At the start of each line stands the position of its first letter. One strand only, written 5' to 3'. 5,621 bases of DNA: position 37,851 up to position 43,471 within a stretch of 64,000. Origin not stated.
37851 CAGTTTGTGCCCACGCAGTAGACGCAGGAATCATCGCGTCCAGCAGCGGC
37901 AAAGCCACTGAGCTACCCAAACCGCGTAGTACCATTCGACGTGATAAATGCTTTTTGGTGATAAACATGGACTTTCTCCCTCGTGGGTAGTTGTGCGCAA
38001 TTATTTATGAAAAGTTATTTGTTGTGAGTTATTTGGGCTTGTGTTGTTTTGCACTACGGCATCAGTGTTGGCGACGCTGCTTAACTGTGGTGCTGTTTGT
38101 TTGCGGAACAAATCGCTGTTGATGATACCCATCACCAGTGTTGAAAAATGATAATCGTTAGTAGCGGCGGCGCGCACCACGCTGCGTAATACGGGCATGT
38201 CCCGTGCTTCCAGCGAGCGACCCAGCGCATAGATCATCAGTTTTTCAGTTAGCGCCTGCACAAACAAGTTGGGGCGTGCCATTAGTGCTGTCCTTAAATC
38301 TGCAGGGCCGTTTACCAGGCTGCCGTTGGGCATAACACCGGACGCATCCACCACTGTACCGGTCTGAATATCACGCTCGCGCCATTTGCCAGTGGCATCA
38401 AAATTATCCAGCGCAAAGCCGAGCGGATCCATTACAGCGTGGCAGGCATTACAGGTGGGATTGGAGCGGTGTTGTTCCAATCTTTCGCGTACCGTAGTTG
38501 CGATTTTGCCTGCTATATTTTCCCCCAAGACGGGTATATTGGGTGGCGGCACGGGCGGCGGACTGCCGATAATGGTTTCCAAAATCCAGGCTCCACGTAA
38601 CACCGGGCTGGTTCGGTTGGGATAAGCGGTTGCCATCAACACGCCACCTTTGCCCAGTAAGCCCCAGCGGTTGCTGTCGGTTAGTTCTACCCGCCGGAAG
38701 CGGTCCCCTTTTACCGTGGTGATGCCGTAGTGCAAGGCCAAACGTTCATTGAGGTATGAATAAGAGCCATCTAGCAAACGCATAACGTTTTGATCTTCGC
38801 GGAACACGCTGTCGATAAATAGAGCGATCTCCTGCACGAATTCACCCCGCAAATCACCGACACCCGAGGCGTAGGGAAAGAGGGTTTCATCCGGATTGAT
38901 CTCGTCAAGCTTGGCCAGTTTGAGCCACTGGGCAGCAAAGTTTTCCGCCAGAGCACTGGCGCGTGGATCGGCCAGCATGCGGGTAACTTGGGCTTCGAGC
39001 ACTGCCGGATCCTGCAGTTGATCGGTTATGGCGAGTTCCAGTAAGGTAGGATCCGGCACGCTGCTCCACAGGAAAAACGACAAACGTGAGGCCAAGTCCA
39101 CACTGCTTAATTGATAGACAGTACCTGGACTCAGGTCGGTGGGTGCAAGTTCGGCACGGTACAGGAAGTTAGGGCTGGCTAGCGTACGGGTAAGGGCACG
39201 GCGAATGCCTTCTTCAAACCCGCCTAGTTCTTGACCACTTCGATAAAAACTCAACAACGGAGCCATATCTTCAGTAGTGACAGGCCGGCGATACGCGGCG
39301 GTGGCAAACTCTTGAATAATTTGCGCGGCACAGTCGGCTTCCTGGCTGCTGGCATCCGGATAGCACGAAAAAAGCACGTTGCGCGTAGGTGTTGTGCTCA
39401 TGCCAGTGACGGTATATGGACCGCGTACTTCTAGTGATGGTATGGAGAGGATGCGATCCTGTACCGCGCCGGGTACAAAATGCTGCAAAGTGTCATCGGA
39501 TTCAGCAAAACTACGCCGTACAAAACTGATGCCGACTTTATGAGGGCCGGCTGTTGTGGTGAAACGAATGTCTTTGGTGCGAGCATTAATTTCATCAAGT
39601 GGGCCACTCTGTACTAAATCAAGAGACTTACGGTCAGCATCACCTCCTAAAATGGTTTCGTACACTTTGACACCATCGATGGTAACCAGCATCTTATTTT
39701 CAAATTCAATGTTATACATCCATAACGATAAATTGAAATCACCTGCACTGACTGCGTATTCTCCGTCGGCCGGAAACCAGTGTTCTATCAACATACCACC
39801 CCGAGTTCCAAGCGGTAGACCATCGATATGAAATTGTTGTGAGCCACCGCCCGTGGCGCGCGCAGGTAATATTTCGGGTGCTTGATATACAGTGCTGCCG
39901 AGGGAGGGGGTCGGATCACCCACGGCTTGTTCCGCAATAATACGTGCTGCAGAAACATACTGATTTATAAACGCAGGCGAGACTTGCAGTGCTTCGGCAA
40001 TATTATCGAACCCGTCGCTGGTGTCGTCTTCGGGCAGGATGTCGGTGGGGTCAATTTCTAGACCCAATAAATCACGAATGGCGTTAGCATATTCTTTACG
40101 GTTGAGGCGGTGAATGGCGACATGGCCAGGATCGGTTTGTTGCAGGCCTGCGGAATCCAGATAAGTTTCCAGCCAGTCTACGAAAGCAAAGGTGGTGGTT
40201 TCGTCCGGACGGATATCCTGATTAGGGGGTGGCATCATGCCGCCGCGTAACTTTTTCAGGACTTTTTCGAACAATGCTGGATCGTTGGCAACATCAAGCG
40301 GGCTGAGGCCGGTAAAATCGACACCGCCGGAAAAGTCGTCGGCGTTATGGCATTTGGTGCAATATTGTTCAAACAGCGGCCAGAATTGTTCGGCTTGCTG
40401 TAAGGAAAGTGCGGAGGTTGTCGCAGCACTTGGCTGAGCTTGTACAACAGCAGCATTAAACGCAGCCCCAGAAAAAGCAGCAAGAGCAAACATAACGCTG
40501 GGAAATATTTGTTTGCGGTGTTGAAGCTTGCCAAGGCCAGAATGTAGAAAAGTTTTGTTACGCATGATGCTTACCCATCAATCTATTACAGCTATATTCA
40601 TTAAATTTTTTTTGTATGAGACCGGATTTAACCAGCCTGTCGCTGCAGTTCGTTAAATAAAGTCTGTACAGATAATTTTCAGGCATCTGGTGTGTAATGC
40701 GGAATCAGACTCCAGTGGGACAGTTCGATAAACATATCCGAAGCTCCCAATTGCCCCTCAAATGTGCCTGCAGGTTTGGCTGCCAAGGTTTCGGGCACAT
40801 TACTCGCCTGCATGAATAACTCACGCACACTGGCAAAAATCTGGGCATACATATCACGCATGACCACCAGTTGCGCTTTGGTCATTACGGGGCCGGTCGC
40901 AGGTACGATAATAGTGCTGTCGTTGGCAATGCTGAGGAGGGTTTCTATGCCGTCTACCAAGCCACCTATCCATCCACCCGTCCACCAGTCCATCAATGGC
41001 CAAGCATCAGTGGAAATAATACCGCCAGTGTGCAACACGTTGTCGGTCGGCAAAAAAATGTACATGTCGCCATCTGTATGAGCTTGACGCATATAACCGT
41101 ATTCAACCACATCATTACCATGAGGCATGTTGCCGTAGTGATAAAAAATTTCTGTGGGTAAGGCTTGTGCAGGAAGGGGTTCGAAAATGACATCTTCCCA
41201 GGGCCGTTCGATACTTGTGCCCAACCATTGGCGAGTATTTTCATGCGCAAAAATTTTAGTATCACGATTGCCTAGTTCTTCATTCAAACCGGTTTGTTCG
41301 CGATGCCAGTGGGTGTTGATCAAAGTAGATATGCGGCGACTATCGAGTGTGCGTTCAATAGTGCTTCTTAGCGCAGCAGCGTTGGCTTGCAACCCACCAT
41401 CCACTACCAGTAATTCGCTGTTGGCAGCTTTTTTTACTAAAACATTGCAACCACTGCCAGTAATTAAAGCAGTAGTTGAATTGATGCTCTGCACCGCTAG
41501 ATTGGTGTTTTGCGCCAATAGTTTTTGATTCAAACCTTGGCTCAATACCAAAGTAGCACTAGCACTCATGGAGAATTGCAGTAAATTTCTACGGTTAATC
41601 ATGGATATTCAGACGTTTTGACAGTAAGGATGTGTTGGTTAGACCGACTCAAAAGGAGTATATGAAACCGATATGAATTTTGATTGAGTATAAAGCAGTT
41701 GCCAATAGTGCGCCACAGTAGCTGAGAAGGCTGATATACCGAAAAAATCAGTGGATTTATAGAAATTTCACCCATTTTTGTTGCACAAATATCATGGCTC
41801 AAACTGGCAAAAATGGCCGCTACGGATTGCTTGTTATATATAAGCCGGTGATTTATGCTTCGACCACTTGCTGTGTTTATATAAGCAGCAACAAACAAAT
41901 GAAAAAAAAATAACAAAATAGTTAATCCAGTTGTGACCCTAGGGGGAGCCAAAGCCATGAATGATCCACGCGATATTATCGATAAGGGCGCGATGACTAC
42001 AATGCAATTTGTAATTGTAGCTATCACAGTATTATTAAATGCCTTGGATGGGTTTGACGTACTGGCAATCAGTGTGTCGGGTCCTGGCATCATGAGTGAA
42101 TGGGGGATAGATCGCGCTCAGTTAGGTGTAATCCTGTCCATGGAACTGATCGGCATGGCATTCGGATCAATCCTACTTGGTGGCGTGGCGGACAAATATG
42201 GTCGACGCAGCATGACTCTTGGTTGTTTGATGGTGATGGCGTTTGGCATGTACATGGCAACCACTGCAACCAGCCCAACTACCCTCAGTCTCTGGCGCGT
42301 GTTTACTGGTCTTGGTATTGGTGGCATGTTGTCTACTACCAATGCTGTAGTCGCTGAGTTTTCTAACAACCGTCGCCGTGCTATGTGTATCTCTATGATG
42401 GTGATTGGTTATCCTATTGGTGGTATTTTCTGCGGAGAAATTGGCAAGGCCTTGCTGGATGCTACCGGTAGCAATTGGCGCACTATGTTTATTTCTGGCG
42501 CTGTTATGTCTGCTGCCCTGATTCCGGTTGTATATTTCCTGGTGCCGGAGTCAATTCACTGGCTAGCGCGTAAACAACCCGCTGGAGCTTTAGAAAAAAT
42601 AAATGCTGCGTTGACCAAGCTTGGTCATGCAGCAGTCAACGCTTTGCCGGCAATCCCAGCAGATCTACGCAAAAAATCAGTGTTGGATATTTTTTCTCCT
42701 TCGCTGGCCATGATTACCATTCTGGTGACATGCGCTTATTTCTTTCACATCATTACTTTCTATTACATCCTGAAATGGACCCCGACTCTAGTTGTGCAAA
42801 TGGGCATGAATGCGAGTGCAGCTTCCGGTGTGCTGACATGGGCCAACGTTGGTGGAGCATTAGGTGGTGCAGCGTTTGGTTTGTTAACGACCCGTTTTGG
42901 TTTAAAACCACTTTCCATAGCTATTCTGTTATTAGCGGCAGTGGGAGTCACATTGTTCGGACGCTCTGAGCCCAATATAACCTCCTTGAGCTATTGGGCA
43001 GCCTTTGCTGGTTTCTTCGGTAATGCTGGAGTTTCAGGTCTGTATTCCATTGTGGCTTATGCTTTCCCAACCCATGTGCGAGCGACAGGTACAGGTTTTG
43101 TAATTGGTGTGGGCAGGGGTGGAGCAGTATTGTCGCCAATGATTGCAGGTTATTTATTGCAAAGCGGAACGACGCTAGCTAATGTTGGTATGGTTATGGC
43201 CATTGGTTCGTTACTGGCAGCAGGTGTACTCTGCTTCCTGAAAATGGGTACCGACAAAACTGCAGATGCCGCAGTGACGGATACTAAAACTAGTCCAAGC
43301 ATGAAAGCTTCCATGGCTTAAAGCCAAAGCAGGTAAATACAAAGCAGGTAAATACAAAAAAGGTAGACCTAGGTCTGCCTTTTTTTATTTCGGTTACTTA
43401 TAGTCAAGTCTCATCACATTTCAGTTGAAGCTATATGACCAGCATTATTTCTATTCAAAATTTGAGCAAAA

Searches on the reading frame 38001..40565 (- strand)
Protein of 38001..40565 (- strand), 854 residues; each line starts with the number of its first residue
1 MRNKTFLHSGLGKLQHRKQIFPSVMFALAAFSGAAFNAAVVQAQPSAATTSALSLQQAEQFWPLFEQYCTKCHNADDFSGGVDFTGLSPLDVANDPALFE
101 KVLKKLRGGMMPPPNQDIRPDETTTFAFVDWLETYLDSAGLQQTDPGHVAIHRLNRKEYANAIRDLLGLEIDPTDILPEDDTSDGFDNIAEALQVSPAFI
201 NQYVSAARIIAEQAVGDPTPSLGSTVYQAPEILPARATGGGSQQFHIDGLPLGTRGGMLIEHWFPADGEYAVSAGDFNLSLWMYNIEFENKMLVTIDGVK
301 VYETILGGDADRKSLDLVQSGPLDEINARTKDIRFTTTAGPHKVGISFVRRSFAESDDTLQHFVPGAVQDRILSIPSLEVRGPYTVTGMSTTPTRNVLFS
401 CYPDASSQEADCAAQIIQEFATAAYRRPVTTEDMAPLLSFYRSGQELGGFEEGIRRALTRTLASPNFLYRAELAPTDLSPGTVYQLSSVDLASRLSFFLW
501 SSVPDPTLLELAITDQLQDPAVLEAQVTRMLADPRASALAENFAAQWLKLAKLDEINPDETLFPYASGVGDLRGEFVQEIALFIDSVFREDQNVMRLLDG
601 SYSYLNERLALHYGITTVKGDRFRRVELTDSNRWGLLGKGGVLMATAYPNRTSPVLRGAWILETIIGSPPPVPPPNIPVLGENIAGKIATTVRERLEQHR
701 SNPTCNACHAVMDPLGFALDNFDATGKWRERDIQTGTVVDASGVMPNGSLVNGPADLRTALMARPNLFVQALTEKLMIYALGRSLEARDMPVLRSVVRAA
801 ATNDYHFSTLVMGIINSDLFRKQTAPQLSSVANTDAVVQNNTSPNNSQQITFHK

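Call 62: search_protein_families(library=pfam, proteins=[window:38001-40565:-], max_evalue=0.00001)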
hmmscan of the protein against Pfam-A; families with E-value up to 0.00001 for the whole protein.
window:38001-40565:- (854 aa): 5 families
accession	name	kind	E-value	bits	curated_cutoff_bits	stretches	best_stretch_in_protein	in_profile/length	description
PF07631.16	PSD4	-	6.9e-40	136.9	23.3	1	486-615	1-128/128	Protein of unknown function (DUF1592)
PF07627.16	PSCyt3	-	2.5e-33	114.7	27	1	633-732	1-98/98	Protein of unknown function (DUF1588)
PF07626.16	PSD3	-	2.7e-23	82.7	23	1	153-215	2-64/65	Protein of unknown function (DUF1587)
PF07624.16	PSD2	-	8.8e-22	77.1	25.8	1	748-820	2-74/74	Protein of unknown function (DUF1585)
PF07637.16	PSD5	-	1.2e-20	74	34.2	1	412-472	1-62/62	Protein of unknown function (DUF1595)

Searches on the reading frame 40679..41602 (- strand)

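Call 62: search_protein_families(library=pfam, proteins=[window:40679-41602:-], max_evalue=0.00001)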
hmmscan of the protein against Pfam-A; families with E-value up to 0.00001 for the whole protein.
window:40679-41602:- (307 aa): 1 family
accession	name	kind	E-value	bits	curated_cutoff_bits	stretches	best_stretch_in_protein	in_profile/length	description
PF00753.33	Lactamase_B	-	3.9e-07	30.6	22.7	1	55-210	9-165/196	Metallo-beta-lactamase superfamily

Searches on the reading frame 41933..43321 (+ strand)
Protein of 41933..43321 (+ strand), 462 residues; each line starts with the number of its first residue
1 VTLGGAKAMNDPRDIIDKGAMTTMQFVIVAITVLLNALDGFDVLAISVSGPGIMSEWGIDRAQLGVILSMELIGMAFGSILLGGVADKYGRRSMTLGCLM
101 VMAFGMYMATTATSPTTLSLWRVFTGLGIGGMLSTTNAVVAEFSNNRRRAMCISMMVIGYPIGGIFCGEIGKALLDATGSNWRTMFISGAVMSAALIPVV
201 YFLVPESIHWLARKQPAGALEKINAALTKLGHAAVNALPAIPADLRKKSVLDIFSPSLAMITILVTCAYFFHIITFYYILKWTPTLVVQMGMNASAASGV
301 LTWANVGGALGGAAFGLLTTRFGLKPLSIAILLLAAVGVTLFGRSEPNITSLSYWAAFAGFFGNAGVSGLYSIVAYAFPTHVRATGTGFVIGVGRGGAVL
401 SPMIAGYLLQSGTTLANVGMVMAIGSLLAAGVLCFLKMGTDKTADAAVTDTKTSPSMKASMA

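Call 62: search_protein_families(library=pfam, proteins=[window:41933-43321:+], max_evalue=0.00001)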
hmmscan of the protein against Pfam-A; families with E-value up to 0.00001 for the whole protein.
window:41933-43321:+ (462 aa): 3 families
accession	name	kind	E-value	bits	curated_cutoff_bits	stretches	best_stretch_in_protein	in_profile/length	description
PF07690.21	MFS_1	-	3.2e-40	138.5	33.4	2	34-309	3-255/347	Major Facilitator Superfamily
PF00083.30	Sugar_tr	-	3.9e-21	75.9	22.3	1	61-434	45-434/452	Sugar (and other) transporter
PF06779.20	MFS_4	-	4.3e-07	30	26.3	1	51-217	17-185/364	Uncharacterised MFS-type transporter YbfB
